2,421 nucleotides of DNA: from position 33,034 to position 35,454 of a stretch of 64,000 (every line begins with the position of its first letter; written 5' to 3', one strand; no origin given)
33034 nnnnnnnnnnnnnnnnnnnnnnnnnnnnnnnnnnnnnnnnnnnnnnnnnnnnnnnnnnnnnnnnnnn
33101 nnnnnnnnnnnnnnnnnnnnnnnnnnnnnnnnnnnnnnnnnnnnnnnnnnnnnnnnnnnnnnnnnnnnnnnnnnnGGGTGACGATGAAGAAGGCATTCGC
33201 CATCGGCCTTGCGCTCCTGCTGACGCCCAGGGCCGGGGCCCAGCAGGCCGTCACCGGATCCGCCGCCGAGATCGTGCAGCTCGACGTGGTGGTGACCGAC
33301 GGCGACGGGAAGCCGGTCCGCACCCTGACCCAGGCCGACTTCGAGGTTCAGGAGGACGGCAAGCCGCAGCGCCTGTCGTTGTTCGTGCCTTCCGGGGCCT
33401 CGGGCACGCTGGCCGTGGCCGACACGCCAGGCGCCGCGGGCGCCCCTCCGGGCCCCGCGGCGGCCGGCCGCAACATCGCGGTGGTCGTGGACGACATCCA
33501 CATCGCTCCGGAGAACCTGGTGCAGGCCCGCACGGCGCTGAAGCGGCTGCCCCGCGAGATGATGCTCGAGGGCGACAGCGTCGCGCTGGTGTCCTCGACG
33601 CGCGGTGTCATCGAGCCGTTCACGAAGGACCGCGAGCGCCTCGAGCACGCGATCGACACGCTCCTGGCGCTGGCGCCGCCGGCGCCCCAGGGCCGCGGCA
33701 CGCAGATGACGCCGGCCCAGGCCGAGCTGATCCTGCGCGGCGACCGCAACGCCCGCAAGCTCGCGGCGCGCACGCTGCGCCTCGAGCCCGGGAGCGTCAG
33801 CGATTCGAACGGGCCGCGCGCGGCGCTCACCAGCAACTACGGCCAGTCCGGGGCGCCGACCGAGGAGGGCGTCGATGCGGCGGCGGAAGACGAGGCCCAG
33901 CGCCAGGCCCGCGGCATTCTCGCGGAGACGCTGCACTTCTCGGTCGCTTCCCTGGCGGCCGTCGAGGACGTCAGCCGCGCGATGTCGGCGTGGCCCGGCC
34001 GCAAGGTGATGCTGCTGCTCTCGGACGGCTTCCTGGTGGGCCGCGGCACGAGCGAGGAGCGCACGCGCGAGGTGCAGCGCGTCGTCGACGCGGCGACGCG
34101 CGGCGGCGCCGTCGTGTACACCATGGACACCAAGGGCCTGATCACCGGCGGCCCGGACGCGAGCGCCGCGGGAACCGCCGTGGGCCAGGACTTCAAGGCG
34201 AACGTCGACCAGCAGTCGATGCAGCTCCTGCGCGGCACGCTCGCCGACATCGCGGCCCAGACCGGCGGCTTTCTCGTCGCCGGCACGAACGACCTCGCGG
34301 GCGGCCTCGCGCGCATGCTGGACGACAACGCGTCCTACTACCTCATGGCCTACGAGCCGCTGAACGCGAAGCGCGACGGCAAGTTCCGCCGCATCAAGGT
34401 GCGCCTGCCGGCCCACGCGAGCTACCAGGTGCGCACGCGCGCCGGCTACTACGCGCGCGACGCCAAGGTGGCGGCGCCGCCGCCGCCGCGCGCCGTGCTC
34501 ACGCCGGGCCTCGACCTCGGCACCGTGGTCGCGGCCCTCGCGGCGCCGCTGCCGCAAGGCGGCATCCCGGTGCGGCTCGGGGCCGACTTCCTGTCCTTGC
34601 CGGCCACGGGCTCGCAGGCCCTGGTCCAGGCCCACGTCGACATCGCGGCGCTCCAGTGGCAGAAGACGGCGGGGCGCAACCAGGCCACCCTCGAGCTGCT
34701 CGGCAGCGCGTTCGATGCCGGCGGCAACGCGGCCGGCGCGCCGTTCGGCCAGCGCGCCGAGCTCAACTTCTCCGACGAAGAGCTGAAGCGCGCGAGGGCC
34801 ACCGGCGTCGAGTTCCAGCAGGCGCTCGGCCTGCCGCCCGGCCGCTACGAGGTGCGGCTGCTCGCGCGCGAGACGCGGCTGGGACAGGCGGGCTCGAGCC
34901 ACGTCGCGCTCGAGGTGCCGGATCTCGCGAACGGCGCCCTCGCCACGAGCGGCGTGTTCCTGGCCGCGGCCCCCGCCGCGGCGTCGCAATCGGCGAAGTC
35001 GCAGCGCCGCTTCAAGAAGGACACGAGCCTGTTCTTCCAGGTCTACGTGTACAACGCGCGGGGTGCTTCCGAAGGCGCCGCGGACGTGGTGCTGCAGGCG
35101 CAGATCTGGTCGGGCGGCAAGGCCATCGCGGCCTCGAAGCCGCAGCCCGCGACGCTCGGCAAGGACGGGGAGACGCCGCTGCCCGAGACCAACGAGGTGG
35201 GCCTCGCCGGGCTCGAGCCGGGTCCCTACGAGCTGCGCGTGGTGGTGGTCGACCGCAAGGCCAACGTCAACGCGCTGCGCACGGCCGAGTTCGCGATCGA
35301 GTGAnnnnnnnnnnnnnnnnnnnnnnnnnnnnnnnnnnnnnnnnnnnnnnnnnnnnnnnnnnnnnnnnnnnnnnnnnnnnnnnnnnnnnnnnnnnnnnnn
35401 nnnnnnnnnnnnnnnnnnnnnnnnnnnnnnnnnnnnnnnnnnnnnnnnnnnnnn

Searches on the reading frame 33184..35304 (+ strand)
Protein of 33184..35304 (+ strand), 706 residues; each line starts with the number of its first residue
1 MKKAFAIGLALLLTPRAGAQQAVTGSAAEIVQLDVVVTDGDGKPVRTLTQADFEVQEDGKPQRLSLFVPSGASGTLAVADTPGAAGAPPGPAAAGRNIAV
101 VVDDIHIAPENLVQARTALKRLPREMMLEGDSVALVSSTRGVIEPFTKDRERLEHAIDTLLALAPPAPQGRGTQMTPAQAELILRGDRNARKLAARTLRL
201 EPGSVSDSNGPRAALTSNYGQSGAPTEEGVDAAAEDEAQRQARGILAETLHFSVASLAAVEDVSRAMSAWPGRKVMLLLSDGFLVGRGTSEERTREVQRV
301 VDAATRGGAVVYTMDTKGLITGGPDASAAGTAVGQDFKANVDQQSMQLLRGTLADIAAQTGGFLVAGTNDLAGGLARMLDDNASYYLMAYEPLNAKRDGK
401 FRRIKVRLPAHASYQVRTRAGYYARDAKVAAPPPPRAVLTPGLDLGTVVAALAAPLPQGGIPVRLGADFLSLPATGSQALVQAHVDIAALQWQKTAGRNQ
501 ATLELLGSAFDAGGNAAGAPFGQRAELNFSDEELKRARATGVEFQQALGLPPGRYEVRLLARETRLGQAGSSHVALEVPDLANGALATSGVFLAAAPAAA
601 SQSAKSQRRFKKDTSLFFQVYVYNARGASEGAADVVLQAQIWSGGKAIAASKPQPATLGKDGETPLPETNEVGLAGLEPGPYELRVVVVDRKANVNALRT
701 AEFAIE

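Call 6: search_protein_families(library=pfam, proteins=[window:33184-35304:+], max_evalue=0.001)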
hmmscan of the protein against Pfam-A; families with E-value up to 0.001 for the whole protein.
window:33184-35304:+ (706 aa): 0 families

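Call 7: search_protein_families(library=ncbifam, proteins=[window:33184-35304:+], max_evalue=0.001)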
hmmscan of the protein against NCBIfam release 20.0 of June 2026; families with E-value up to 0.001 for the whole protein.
window:33184-35304:+ (706 aa): 1 family
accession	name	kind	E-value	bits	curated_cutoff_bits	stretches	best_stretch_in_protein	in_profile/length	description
TIGR03436.1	acidobact_VWFA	subfamily_domain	4.2e-64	217.1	81.25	1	27-424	6-323/324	VWA domain-containing protein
